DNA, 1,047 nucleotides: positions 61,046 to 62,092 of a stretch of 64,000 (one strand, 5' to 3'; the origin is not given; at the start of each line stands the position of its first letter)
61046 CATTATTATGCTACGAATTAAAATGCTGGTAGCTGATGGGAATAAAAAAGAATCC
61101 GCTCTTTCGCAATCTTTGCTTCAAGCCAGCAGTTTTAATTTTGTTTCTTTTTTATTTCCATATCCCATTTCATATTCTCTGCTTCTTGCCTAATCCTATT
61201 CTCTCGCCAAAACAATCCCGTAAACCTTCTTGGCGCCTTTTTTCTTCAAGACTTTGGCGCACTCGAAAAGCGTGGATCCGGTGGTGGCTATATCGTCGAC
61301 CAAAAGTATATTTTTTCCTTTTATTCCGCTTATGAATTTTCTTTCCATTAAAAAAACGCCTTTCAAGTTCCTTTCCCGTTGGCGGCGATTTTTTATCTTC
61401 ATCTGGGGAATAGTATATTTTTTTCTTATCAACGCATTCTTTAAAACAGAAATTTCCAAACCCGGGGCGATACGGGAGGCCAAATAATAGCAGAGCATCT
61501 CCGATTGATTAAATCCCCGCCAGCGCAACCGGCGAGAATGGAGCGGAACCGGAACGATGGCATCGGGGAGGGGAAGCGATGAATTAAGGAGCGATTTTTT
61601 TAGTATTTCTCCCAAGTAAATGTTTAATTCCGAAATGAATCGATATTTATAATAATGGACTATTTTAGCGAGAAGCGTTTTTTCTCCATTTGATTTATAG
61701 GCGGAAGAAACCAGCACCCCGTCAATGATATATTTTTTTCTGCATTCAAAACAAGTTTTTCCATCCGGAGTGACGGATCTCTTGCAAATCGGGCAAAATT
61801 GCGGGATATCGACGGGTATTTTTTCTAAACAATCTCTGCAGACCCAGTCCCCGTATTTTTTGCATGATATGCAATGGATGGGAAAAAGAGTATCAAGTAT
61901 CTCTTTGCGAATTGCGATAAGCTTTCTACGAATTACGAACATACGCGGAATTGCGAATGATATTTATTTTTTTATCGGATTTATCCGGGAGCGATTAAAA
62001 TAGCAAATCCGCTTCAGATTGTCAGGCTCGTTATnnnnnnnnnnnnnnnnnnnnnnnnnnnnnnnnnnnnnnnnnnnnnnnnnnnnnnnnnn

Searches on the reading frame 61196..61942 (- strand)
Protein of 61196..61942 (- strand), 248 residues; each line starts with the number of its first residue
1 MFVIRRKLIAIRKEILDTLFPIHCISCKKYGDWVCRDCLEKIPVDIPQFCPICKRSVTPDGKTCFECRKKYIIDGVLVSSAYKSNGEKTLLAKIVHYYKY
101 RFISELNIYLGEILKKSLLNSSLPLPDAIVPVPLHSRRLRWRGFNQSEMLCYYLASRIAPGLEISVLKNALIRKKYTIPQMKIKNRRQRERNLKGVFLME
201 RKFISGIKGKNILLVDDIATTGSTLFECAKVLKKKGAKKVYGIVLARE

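Call 60: find_encoding_contigs(protein=window:61196-61942:-, flank=10000, max_places=2)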
Protein window:61196-61942:- (248 aa): 9 contigs read that carry it; 2 places shown.
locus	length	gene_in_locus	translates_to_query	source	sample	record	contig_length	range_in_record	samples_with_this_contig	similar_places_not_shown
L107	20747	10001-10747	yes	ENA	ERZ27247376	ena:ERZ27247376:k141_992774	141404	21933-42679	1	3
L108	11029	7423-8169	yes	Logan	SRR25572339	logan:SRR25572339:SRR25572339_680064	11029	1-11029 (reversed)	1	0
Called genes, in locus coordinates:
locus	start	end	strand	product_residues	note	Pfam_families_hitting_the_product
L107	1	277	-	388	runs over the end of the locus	-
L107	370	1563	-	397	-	PF13439:Glyco_transf_4, PF13477:Glyco_trans_4_2 (weak), PF13579:Glyco_trans_4_4 (weak), PF06925:MGDG_synth (faint), PF00534:Glycos_transf_1, PF13692:Glyco_trans_1_4, PF13524:Glyco_trans_1_2 (faint)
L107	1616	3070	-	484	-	PF04932:Wzy_C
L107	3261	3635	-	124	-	-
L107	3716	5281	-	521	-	PF01476:LysM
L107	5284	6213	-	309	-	-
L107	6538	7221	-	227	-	-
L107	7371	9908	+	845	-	PF02861:Clp_N, PF00004:AAA, PF13191:AAA_16 (weak), PF17871:AAA_lid_9, PF00004:AAA, PF07724:AAA_2, PF07728:AAA_5, PF10431:ClpB_D2-small, +8 more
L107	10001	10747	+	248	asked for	PF18912:DZR_2 (faint), PF00156:Pribosyltran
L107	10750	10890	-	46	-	-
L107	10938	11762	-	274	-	PF01790:LGT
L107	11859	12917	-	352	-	PF01594:AI-2E_transport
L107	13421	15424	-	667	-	PF02518:HATPase_c, PF00204:DNA_gyraseB, PF01751:Toprim, PF00986:DNA_gyraseB_C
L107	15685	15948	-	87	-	-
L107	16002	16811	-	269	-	PF13529:Peptidase_C39_2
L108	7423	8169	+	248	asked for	PF18912:DZR_2 (faint), PF00156:Pribosyltran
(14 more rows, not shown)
